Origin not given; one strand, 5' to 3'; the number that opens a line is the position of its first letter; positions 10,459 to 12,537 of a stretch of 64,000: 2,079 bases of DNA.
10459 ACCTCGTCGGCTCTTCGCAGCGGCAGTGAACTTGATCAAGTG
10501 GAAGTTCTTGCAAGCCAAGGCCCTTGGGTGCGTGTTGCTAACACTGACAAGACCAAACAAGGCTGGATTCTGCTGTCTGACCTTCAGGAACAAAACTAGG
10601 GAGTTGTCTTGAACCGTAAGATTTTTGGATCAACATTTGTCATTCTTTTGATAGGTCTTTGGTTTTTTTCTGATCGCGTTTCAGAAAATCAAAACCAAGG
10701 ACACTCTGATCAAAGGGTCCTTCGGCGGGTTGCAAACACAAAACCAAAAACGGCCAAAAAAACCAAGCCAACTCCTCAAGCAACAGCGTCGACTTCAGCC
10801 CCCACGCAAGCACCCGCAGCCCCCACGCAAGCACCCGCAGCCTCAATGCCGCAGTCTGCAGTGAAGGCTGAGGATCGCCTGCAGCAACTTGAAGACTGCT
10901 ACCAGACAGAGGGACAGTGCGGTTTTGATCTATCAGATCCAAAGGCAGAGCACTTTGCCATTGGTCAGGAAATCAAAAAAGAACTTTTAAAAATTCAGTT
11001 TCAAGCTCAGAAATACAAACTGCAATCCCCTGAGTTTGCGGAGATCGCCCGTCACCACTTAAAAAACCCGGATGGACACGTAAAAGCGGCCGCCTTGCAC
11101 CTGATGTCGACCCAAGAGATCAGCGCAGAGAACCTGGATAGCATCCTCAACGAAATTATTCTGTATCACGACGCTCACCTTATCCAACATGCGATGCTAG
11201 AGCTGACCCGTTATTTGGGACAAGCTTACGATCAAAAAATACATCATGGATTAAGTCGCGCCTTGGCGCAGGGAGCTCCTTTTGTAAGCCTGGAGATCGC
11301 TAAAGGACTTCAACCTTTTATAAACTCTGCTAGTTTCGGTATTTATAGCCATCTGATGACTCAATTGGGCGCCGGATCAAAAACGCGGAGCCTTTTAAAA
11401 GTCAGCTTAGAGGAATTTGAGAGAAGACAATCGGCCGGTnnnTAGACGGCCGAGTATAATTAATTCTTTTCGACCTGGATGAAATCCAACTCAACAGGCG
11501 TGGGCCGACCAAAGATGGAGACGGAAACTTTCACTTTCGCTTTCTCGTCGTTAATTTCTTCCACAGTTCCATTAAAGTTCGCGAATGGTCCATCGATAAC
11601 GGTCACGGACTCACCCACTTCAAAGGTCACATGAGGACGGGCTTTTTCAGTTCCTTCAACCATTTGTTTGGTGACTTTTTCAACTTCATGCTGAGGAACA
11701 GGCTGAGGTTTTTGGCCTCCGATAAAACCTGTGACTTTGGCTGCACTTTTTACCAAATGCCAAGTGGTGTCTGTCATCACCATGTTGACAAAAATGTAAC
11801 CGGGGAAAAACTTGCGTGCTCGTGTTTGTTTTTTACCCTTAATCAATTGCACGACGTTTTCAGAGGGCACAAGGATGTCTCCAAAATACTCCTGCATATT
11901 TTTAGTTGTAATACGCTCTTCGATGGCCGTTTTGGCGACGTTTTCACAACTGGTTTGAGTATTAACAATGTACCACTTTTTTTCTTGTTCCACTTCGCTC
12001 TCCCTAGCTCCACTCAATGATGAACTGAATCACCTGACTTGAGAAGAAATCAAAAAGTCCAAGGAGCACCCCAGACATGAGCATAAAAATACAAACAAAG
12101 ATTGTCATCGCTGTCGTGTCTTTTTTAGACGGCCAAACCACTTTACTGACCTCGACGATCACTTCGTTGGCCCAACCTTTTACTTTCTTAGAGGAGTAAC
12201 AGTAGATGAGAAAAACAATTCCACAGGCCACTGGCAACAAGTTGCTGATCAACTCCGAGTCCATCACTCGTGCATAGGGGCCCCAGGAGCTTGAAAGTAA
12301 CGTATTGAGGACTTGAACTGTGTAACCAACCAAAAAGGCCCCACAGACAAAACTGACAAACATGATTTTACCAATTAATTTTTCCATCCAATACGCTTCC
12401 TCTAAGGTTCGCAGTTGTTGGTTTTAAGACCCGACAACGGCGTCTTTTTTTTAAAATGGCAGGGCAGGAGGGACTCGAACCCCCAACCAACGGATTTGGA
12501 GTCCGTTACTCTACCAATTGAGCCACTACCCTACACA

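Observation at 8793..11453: Candidate predatory muramidase plus self-protection pair: g-type lysozyme-SH3b followed by a membrane-tethered HEAT-like protein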

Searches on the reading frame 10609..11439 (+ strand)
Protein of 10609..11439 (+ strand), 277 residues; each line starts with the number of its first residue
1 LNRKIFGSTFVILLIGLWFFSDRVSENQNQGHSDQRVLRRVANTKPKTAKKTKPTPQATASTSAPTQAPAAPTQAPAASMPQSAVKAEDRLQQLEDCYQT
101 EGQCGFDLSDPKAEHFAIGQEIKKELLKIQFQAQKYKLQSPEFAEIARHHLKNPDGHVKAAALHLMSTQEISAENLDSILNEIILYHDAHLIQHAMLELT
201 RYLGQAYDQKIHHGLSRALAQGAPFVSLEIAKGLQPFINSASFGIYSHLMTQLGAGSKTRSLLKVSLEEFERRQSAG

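Call 3: search_protein_families(library=pfam, proteins=[window:10609-11439:+], max_evalue=1)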
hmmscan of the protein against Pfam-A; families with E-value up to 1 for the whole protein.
window:10609-11439:+ (277 aa): 1 family
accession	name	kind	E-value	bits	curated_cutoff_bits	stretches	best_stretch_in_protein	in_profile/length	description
PF12200.13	DUF3597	-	0.74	10.8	29.8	0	46-96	16-60/127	Domain of unknown function (DUF3597)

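Call 4: search_protein_families(library=ncbifam, proteins=[window:10609-11439:+], max_evalue=1)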
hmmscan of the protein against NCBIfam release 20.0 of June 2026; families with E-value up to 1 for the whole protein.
window:10609-11439:+ (277 aa): 4 families
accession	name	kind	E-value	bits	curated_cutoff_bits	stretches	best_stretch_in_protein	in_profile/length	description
NF053819.1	EF0750_LPXTG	subfamily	0.0048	17.4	47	1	1-67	1-67/105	EF2685/EF0750 family sortase-dependent surface protein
TIGR00601.1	rad23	equivalog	0.012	14.9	207.3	1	41-127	74-162/381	UV excision repair protein Rad23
NF011531.0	PRK14971.1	equivalog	0.042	12.6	685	1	21-206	384-564/614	DNA polymerase III subunit gamma/tau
NF003377.0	PRK04452.1-3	subfamily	0.14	11.1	527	1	42-88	345-392/432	acetyl-CoA decarbonylase/synthase complex subunit delta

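Call 6: search_solved_structures(query=window:10609-11439:+, max_evalue=10, show_alignments=2)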
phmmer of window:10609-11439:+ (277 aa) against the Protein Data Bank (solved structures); distinct sequences matched with E-value up to 10: 8.
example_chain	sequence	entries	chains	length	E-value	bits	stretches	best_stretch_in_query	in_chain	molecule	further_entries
6riu_A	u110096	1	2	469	0.44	13.6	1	30-109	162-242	Type VI secretion system protein TssA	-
7w5u_A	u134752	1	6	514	0.53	13.4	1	202-234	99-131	Acetyl-CoA carboxylase complex, beta-chain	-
7q1w_A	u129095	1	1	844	0.99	12.5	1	181-241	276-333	Ruminococcus gnavus end galactosidase GH98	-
7q20_A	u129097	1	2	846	0.99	12.5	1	181-241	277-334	Ruminococcus gnavus endogalactosidase GH98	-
7pmo_D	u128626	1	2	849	0.99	12.5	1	181-241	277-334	Ruminococcus gnavus endogalactosidase GH98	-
2ou7_A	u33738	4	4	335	1.3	12.2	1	61-152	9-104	Serine/threonine-protein kinase PLK1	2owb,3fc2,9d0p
9gbi_E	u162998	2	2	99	1.4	12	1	53-90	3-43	Photosystem I reaction center subunit IV B, chloroplastic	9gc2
5ta6_A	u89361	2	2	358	1.7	11.7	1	66-152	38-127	Serine/threonine-protein kinase PLK1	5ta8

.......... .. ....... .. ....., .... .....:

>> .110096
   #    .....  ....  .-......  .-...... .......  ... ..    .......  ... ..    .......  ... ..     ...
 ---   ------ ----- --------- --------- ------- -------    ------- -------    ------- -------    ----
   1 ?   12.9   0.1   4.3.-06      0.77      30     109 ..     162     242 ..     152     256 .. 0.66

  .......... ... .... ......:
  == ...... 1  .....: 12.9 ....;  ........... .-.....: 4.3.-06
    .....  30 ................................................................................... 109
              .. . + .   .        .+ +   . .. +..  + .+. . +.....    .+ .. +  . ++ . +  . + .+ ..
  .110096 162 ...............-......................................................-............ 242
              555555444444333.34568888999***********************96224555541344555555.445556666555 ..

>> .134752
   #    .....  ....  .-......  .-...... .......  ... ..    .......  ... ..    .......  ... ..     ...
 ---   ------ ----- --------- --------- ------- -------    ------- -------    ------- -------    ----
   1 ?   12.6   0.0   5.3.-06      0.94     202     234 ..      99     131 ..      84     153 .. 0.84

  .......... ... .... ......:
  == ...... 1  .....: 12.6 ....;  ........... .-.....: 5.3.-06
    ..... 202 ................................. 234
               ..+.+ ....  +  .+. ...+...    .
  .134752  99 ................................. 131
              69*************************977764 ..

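Call 7: find_homologous_proteins(query=window:10609-11439:+, max_evalue=0.001)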
Query window:10609-11439:+ (277 aa): 9 proteins with E <= 0.001 among 1254 candidates.
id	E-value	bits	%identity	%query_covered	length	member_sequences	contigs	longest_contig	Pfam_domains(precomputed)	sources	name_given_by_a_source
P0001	4.1e-170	582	97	100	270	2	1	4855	-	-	-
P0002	4.4e-126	438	74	100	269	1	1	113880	-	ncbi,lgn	-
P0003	3.8e-58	215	48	86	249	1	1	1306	-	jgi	jgi:hypothetical protein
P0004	1.7e-57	213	45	87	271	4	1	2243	-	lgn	-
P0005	1.8e-52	197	47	82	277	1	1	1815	-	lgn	-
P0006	1.9e-48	184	59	55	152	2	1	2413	-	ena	-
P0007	6.5e-48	182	38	99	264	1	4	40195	-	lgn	-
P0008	7.9e-48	182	43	85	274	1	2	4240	-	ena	-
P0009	7.0e-41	159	41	81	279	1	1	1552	-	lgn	-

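Call 37: find_related_loci(query=A1, collection=genome_contigs, flank=4000)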
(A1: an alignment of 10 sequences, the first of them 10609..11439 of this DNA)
Query A1 (277 aa) in genome_contigs; peptide patterns used: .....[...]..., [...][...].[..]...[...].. (x = any residue, [..] = any of these).
47 stretches matched a pattern; 7 encode a relative of the query (tblastn E <= 1e-3); 7 distinct loci.
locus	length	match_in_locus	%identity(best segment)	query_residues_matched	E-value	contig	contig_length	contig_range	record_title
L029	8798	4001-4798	74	4-277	2e-137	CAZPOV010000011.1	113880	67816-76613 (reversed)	MAG TPA_asm: uncultured Pseudobdellovibrionaceae bacterium isolate SRP321284_co1_298 genome assembly, contig: NODE_170_l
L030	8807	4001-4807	41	5-272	7e-61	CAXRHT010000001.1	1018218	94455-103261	MAG: Bdellovibrionales bacterium isolate YZ14B_1.26 genome assembly, contig: k141_620967, whole genome shotgun sequence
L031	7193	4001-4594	39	74-274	2e-42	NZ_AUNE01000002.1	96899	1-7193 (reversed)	Bacteriovorax sp. BSW11_IV contig00030, whole genome shotgun sequence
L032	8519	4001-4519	39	89-263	2e-35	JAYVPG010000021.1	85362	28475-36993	MAG: Pseudobdellovibrionaceae bacterium isolate GL72_DN_metabat_34 GL72_DN_metabat_34_20, whole genome shotgun sequence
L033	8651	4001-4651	30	53-271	6e-31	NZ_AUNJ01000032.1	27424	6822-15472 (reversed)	Bacteriovorax sp. DB6_IX ctg7180002949401, whole genome shotgun sequence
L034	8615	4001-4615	33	69-273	8e-31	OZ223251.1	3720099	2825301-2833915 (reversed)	MAG: Bacteriovoracaceae bacterium isolate 56684ba0-df17-47c9-bcf5-ee076427a4fa genome assembly, chromosome: 1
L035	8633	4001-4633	31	66-273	1e-27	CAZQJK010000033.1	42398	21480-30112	MAG TPA_asm: uncultured Bacteriovorax sp. isolate SRP118108_co5_526 genome assembly, contig: NODE_561_length_42398_cov_6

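Call 56: search_protein_families(library=phrogs, proteins=[window:10609-11439:+], max_evalue=0.1)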
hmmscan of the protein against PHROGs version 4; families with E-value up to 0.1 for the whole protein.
window:10609-11439:+ (277 aa): 3 families
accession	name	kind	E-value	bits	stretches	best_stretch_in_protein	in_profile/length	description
phrog_3708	-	unknown function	0.0051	17.2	1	41-87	272-322/499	-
phrog_22522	-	unknown function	0.049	14.2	1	41-92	39-92/265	-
phrog_197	-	moron, auxiliary metabolic gene and host takeover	0.078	13.4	1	10-85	236-313/486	Zot-like toxin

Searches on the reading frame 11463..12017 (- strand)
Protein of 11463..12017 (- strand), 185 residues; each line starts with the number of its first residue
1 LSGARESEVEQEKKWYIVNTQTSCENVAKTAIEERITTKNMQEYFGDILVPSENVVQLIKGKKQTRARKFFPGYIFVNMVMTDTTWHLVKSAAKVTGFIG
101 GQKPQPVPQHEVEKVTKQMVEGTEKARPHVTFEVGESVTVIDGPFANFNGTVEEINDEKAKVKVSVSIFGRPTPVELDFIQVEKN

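Call 79: search_protein_families(library=pfam, proteins=[window:11463-12017:-], max_evalue=0.001)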
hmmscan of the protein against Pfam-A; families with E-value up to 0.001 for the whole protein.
window:11463-12017:- (185 aa): 2 families
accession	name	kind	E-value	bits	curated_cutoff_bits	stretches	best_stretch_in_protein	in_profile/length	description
PF02357.24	NusG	-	1.8e-27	96.1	22.2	1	13-115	1-92/93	Transcription termination factor nusG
PF00467.35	KOW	-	1.1e-08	35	22.3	1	134-164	1-31/32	KOW motif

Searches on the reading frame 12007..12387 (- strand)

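Call 79: search_protein_families(library=pfam, proteins=[window:12007-12387:-], max_evalue=0.001)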
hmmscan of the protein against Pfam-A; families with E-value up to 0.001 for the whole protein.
window:12007-12387:- (127 aa): 1 family
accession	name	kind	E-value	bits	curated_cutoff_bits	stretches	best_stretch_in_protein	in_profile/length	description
PF00584.25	SecE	-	3.8e-12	46.4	22.7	1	71-124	2-55/55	SecE/Sec61-gamma subunits of protein translocation complex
